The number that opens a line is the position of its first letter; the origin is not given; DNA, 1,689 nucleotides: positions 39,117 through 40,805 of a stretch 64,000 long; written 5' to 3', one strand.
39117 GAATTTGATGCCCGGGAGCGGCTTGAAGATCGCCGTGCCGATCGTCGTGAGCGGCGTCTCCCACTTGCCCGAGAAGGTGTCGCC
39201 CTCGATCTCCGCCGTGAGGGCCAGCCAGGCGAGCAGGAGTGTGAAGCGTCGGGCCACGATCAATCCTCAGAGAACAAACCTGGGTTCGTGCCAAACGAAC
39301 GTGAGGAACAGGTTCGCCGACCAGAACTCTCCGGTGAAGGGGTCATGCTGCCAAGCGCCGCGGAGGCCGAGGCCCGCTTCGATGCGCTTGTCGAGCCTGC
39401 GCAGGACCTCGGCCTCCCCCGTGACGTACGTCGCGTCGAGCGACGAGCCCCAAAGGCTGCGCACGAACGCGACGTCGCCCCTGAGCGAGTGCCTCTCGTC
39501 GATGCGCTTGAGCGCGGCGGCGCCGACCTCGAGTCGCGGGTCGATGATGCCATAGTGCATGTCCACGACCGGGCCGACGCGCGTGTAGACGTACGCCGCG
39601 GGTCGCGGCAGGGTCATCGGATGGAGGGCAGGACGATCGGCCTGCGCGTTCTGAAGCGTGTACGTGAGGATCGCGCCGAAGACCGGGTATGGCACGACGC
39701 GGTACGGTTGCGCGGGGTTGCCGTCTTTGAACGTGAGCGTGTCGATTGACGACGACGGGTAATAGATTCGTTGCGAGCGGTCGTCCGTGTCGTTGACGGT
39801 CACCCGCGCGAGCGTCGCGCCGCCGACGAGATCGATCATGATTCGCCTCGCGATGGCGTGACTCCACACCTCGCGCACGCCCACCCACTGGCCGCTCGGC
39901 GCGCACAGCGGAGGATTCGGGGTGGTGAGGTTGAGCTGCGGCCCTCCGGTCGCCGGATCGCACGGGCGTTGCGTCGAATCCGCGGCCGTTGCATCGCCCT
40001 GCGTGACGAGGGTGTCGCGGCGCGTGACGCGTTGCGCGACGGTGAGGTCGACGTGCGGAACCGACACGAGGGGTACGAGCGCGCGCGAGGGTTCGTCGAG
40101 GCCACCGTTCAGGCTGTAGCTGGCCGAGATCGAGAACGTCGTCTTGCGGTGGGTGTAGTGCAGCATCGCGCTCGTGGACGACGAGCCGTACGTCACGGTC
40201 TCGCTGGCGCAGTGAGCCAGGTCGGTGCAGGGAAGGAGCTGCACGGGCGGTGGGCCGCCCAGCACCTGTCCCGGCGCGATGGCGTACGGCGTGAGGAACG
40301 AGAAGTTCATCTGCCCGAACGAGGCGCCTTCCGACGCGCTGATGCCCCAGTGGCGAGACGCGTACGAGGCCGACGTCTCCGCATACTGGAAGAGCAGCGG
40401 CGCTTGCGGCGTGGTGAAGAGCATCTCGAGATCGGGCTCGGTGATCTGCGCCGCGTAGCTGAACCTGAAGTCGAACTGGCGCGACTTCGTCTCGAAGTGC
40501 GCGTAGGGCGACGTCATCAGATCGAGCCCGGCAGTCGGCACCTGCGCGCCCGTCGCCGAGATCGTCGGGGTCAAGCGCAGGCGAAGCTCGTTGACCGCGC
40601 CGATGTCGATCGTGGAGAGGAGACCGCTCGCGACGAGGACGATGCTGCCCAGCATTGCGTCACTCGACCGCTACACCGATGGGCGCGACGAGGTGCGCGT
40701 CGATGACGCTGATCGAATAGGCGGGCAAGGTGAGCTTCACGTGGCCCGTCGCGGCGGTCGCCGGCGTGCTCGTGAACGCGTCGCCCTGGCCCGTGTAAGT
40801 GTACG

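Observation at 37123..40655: Composite outer-membrane export module: short OPX lipoprotein plus separate beta-barrel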

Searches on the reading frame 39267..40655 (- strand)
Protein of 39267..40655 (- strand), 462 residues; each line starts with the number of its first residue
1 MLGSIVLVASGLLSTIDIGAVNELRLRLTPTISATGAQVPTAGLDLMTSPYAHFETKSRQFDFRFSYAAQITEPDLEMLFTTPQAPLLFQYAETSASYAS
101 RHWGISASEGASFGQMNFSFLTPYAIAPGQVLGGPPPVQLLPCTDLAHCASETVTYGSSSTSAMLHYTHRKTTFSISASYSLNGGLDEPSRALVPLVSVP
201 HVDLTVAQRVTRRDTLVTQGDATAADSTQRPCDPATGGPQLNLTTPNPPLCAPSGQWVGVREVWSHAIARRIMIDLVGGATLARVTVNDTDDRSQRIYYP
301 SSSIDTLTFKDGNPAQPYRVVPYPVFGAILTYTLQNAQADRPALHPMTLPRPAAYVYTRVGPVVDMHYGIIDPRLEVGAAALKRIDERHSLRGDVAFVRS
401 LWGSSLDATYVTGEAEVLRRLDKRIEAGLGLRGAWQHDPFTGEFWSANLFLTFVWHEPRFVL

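Call 4: search_protein_families(library=pfam, proteins=[window:39267-40655:-], max_evalue=0.01)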
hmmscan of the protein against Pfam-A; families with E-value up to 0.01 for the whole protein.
window:39267-40655:- (462 aa): 0 families

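Call 10: find_homologous_proteins(query=window:39267-40655:-)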
Query window:39267-40655:- (462 aa): 12 proteins with E <= 0.001 among 8000 candidates.
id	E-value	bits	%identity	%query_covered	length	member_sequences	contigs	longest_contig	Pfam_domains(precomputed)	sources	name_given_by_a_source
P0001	0.0e+0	1051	100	100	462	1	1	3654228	PF28089.1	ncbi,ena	-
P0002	1.7e-177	609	59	100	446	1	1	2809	PF28089.1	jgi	jgi:hypothetical protein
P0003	4.2e-160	552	55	100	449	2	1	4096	PF28089.1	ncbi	-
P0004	1.3e-153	530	53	100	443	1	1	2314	PF28089.1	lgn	-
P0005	4.0e-138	479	52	100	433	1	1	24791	PF28089.1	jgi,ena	-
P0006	2.6e-137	476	51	99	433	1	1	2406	PF28089.1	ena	-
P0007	1.8e-130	454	49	100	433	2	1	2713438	PF28089.1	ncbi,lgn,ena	-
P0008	2.2e-127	444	48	100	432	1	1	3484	PF28089.1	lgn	-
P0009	4.7e-127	443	48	100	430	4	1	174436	PF28089.1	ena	-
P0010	4.2e-126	439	48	99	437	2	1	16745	PF28089.1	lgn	-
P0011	8.2e-121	422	46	97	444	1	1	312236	PF28089.1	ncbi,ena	-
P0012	3.8e-87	311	47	73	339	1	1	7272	PF28089.1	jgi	jgi:hypothetical protein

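Call 12: find_encoding_contigs(protein=P0001, flank=3000, max_places=3)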
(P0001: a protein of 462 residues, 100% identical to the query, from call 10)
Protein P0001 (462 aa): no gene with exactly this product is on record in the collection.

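Call 18: find_homologous_proteins(query=A1, max_evalue=0.001)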
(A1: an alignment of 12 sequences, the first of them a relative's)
Query A1 (12 sequences) (462 aa, profile of the alignment): 12 proteins with E <= 0.001 among 8000 candidates.
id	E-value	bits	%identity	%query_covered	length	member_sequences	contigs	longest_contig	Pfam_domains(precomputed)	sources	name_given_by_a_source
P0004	1.9e-233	793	53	100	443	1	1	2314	PF28089.1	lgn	-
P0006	5.2e-229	779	51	99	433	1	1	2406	PF28089.1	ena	-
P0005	5.0e-226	769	52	100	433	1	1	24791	PF28089.1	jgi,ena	-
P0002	2.4e-225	767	59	100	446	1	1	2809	PF28089.1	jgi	jgi:hypothetical protein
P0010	3.2e-224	763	48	99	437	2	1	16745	PF28089.1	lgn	-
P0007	2.7e-223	760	49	100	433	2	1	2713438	PF28089.1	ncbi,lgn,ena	-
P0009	4.2e-223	759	48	100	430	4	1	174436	PF28089.1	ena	-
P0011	4.5e-223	759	46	97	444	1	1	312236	PF28089.1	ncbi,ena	-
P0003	3.0e-218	743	55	100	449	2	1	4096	PF28089.1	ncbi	-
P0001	6.3e-211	719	100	100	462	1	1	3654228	PF28089.1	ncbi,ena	-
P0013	4.3e-207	706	48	97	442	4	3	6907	PF28089.1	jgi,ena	jgi:hypothetical protein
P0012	4.0e-159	548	47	73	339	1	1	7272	PF28089.1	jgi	jgi:hypothetical protein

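Call 21: find_related_loci(query=A1, collection=genome_contigs, flank=10000)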
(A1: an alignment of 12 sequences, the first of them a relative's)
Query A1 (462 aa) in genome_contigs; peptide patterns used: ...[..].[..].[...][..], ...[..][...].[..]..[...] (x = any residue, [..] = any of these).
61 stretches matched a pattern; 2 encode a relative of the query (tblastn E <= 1e-3); 2 distinct loci.
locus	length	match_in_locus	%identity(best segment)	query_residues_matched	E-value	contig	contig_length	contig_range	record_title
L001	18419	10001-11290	50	1-460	2e-145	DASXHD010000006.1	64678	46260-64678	MAG TPA_asm: Polyangiaceae bacterium isolate SMAG_U5184 k141_4662513, whole genome shotgun sequence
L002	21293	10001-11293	49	1-460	1e-139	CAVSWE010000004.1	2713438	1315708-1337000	MAG: uncultured delta proteobacterium isolate MFD05705.bin.2.131 genome assembly, contig: contig_27161, whole genome sho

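Call 23: search_protein_families(library=pfam, proteins=[L001:14732-15322:-, L001:15309-16967:-, L001:7847-9997:+, L001:12800-13516:-, L001:6333-7526:+, L002:13045-13638:-, L002:13625-15133:-, L002:7834-9996:+, L002:5953-7599:+, L002:15512-16408:-], max_evalue=0.001)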
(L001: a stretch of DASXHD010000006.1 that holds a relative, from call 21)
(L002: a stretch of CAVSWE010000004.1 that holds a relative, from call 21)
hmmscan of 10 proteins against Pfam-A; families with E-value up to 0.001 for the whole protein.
L001:14732-15322:- (196 aa): 3 families
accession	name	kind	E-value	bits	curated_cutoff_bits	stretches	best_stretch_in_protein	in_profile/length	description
PF02563.21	Poly_export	-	3.8e-22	78.7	28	1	35-108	3-76/77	Polysaccharide biosynthesis/export protein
PF10531.15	SLBB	-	1.8e-13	50.5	27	1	115-162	1-47/55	SLBB domain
PF22461.2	SLBB_2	-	2.2e-09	37.7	27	1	116-195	3-79/79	SLBB domain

L001:15309-16967:- (552 aa): 2 families
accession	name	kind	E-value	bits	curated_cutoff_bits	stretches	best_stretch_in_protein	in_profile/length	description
PF13440.11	Polysacc_synt_3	-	1.5e-20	74.1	23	1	96-389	1-292/293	Polysaccharide biosynthesis protein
PF01943.22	Polysacc_synt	-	9.4e-13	48.6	28.2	1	73-340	2-273/274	Polysaccharide biosynthesis protein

L001:7847-9997:+ (716 aa): 1 family
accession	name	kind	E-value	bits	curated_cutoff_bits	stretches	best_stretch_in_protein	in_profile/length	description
PF12891.13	Glyco_hydro_44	-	1.1e-69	235.2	25.1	1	268-494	1-223/223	Glycoside hydrolase family 44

L001:12800-13516:- (238 aa): 0 families

L001:6333-7526:+ (397 aa): 3 families
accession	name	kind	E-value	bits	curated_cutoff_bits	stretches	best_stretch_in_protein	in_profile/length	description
PF05977.19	MFS_3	-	8.5e-68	229.5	27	1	7-394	7-393/524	Transmembrane secretion effector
PF07690.21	MFS_1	-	5.3e-39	134.6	33.4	2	16-250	2-232/347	Major Facilitator Superfamily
PF13347.12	MFS_2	-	4.2e-08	32.6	27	1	3-169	217-386/427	MFS/sugar transport protein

L002:13045-13638:- (197 aa): 3 families
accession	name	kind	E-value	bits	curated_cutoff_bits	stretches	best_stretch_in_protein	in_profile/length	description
PF02563.21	Poly_export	-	1.5e-22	80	28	1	35-108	3-76/77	Polysaccharide biosynthesis/export protein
PF10531.15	SLBB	-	3.5e-13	49.6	27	1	115-160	1-46/55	SLBB domain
PF22461.2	SLBB_2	-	1.2e-08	35.4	27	1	116-162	3-51/79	SLBB domain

L002:13625-15133:- (502 aa): 2 families
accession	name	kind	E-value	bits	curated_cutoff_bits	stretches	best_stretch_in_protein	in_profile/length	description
PF13440.11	Polysacc_synt_3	-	7.6e-23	81.6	23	1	44-337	1-292/293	Polysaccharide biosynthesis protein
PF01943.22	Polysacc_synt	-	6.6e-19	68.8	28.2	1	21-288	2-273/274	Polysaccharide biosynthesis protein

L002:7834-9996:+ (720 aa): 1 family
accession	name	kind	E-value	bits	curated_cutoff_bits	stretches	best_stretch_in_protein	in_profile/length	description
PF12891.13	Glyco_hydro_44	-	1.2e-64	218.7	25.1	1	271-496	1-222/223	Glycoside hydrolase family 44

L002:5953-7599:+ (548 aa): 2 families
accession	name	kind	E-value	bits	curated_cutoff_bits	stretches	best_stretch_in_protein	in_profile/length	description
PF07690.21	MFS_1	-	8.9e-66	222.6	33.4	1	37-438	2-346/347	Major Facilitator Superfamily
PF00083.30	Sugar_tr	-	1.8e-09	37.5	22.3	1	64-205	44-190/452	Sugar (and other) transporter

L002:15512-16408:- (298 aa): 3 families
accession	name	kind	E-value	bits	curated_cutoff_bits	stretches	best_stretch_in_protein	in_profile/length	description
PF12697.13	Abhydrolase_6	-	6.8e-11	43.7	26.3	1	45-288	19-216/217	Alpha/beta hydrolase family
PF12146.15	Hydrolase_4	-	4.1e-08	33.2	27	1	27-140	7-116/239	Serine aminopeptidase, S33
PF00561.26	Abhydrolase_1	-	6.2e-07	29.8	25.8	1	26-175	3-144/245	alpha/beta hydrolase fold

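Call 28: predict_structure(alignment_id=A1)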
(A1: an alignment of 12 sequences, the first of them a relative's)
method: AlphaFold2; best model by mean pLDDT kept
length: 462 residues; sequences in the alignment: 12
mean_pLDDT: 64.4   pTM: 0.54
mean pLDDT of the five models: 64.4, 58.7, 52.7, 52.4, 48.2
residues with pLDDT >= 90: 11; 70-90: 204; 50-70: 123; < 50: 124
segments of 3 or more residues with pLDDT < 50: 1-10, 118-150, 215-228, 252-267, 288-318, 336-350
pLDDT, mean of each block of 10 residues (from residue 1): 42 71 57 51 66 77 79 59 61 82 85 63 41 37 44 71 87 87 75 72 84 49 44 58 58 41 47 79 60 33 34 42 74 55 32 74 61 81 80 87 74 88 83 82 82 70 63
secondary structure, 60 per line:
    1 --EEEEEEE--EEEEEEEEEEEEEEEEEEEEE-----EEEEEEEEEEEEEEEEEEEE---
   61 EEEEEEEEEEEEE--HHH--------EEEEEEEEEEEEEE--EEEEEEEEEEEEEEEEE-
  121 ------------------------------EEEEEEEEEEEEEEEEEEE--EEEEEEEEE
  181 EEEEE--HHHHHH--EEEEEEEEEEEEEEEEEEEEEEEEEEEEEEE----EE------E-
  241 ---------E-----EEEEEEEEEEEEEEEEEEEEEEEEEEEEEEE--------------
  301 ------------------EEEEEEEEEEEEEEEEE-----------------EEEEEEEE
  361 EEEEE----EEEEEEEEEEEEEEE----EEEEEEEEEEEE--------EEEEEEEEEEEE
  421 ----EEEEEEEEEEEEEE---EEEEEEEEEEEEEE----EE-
elements in order: E3-9 E12-32 E38-57 E61-73 E87-100 E103-119 E151-169 E172-185 H188-193 E196-226 E256-286 E319-335 E353-365 E370-384 E389-400 E409-420 E425-438 E442-455

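Call 34: search_solved_structures(query=A1, max_evalue=10, show_alignments=2)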
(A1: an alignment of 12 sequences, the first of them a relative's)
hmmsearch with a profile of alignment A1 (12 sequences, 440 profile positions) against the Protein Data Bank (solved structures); distinct sequences matched with E-value up to 10: 5.
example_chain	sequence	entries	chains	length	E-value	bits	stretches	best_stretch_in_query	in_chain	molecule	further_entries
3fhi_B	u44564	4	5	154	0.97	11.4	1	90-122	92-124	cAMP-dependent protein kinase type I-alpha regulatory subunit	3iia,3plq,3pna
3pvb_B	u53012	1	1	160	1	11.3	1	90-122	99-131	cAMP-dependent protein kinase type I-alpha regulatory subunit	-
5i45_A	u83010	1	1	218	1.3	11.1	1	24-107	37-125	Glycosyl transferases group 1 family protein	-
4din_B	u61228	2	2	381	1.5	10.8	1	89-121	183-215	cAMP-dependent protein kinase type I-beta regulatory subunit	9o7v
1siz_A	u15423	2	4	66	1.8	10.5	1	96-150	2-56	Ferredoxin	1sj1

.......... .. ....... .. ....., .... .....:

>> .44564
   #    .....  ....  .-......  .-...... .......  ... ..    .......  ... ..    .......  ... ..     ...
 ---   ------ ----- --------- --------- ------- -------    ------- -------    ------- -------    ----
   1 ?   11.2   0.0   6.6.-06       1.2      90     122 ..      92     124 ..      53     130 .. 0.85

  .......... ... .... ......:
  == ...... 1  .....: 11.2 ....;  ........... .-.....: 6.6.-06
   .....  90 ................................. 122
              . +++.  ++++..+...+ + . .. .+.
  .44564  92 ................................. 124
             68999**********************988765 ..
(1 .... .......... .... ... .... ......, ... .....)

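Call 36: search_protein_families(library=ncbifam, proteins=[window:39267-40655:-], max_evalue=0.01)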
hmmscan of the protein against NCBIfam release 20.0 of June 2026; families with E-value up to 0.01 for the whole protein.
window:39267-40655:- (462 aa): 1 family
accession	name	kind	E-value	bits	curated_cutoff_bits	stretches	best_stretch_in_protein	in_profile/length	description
NF041842.1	EpsX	equivalog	5.4e-08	32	550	1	127-224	125-217/412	exopolysaccharide export protein EpsX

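Call 39: search_protein_representatives(alignment_id=A1)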
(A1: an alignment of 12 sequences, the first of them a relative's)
Query: 12 sequences, 440 profile positions. Proteins with E-value up to 0.001 (for the whole library): 462; up to 1e-10: 226; up to 1e-30: 48. The best 150 are listed.
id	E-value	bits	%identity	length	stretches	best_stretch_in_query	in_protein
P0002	7.7e-226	766.5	-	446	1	1-440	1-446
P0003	9.6e-219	743.1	-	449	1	1-440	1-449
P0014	1.8e-185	633.4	-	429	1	1-440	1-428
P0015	1.5e-92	327.2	-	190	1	252-440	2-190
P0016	8.5e-86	305.0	-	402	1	1-440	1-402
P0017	1.0e-84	301.4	-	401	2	5-285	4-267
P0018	4.2e-76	273.0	-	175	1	1-167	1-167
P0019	6.7e-69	249.3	-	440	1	1-440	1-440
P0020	5.5e-62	226.5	-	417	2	9-276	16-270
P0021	2.5e-57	211.2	-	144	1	238-378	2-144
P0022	1.3e-47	179.2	-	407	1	4-431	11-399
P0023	1.7e-45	172.2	-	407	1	6-439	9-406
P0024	2.0e-44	168.7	-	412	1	1-440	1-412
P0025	4.9e-44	167.3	-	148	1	109-254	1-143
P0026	1.5e-41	159.2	-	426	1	9-440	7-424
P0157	8.0e-16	74.4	-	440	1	7-440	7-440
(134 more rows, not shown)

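Call 44: search_protein_families(library=ncbifam, alignment_id=A2, max_evalue=0.001)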
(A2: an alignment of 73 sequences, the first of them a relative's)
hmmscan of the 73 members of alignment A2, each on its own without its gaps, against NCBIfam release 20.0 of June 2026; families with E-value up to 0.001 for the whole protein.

A. member 1, P0001 (462 aa): 1 family
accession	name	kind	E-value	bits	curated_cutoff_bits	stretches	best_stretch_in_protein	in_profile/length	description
NF041842.1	EpsX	equivalog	5.4e-08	32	550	1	127-224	125-217/412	exopolysaccharide export protein EpsX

B. families by the number of members that match (of 73 scanned): 1 family
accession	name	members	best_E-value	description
NF041842.1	EpsX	69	1.1e-24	exopolysaccharide export protein EpsX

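Call 46: find_homologous_proteins(query=A2, max_evalue=0.00001)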
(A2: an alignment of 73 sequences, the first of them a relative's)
Query A2 (73 sequences) (462 aa, profile of the alignment): 13 proteins with E <= 0.00001 among 8000 candidates.
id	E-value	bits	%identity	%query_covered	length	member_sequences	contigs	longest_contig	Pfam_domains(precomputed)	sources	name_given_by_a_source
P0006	1.1e-126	441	51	99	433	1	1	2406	PF28089.1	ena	-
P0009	5.7e-126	439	48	100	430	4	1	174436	PF28089.1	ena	-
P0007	5.5e-125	436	49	100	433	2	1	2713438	PF28089.1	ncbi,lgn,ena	-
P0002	2.2e-124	434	59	100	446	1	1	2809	PF28089.1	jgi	jgi:hypothetical protein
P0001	4.1e-124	433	100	100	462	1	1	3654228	PF28089.1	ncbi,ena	-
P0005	4.8e-124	433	52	100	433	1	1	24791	PF28089.1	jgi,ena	-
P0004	7.7e-120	419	53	100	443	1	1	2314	PF28089.1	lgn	-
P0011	1.3e-119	418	46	97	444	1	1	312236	PF28089.1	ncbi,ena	-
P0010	1.4e-118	415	48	99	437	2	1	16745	PF28089.1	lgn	-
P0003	5.5e-117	409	55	100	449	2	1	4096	PF28089.1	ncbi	-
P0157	1.8e-103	365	26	47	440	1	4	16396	PF28089.1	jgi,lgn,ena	-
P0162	2.0e-100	355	21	87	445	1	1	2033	PF28089.1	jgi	jgi:hypothetical protein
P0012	4.1e-75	271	47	73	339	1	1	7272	PF28089.1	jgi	jgi:hypothetical protein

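Call 50: find_encoding_contigs(protein=P0157, flank=8000, max_places=3)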
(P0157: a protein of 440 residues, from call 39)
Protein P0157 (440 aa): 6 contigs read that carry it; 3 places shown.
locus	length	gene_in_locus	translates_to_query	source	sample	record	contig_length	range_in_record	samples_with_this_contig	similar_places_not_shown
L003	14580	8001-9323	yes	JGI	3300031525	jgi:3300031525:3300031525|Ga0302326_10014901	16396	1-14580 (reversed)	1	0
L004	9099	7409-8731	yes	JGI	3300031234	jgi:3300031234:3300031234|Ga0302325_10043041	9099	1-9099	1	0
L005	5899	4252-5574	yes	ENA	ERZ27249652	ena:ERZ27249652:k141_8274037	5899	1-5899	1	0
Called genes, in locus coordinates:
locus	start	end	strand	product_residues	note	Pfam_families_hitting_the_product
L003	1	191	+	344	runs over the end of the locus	PF03070:TENA_THI-4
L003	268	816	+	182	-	-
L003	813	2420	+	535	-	PF00501:AMP-binding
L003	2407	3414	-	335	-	PF08240:ADH_N, PF16912:Glu_dehyd_C (weak), PF00107:ADH_zinc_N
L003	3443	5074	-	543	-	PF00561:Abhydrolase_1 (faint), PF01738:DLH (faint), PF12697:Abhydrolase_6 (faint), PF12146:Hydrolase_4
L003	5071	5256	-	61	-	-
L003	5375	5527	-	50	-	-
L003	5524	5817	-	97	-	PF00550:PP-binding (weak)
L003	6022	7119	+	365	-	PF13439:Glyco_transf_4 (weak), PF13524:Glyco_trans_1_2 (weak), PF13692:Glyco_trans_1_4, PF00534:Glycos_transf_1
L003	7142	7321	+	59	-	-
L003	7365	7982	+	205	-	PF02563:Poly_export, PF10531:SLBB, PF22461:SLBB_2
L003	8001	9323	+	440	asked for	PF28089:EpsX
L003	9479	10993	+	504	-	-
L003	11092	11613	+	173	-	-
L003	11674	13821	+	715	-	PF12891:Glyco_hydro_44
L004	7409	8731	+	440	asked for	PF28089:EpsX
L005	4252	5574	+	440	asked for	PF28089:EpsX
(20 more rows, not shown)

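Call 54: predict_structure(alignment_id=A2)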
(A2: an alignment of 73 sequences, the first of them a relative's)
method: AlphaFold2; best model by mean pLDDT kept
length: 462 residues; sequences in the alignment: 73
mean_pLDDT: 85.7   pTM: 0.82
mean pLDDT of the five models: 85.7, 85.2, 84.6, 83.6, 83.4
residues with pLDDT >= 90: 301; 70-90: 84; 50-70: 46; < 50: 31
segments of 3 or more residues with pLDDT < 50: 122-134, 307-312, 340-349
pLDDT, mean of each block of 10 residues (from residue 1): 60 92 95 90 95 95 96 94 93 97 97 85 39 51 77 93 98 98 93 92 98 98 94 79 80 94 97 97 87 54 50 66 96 73 39 91 86 94 91 95 84 96 97 91 91 95 88
secondary structure, 60 per line:
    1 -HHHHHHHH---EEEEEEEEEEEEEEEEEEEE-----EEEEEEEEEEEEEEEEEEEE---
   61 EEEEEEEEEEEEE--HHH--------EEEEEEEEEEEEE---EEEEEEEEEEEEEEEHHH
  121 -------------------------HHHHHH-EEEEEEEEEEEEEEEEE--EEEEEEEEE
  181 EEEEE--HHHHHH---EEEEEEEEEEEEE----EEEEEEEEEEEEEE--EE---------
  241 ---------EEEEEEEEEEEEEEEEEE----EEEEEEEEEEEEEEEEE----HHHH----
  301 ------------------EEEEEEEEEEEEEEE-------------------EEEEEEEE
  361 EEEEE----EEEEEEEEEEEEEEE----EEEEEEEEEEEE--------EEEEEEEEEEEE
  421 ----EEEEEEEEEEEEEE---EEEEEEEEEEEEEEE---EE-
elements in order: H2-9 E13-32 E38-57 E61-73 E87-99 E103-117 H146-151 E153-169 E172-185 H188-193 E197-209 E214-227 E250-267 E272-288 H293-296 E319-333 E353-365 E370-384 E389-400 E409-420 E425-438 E442-456
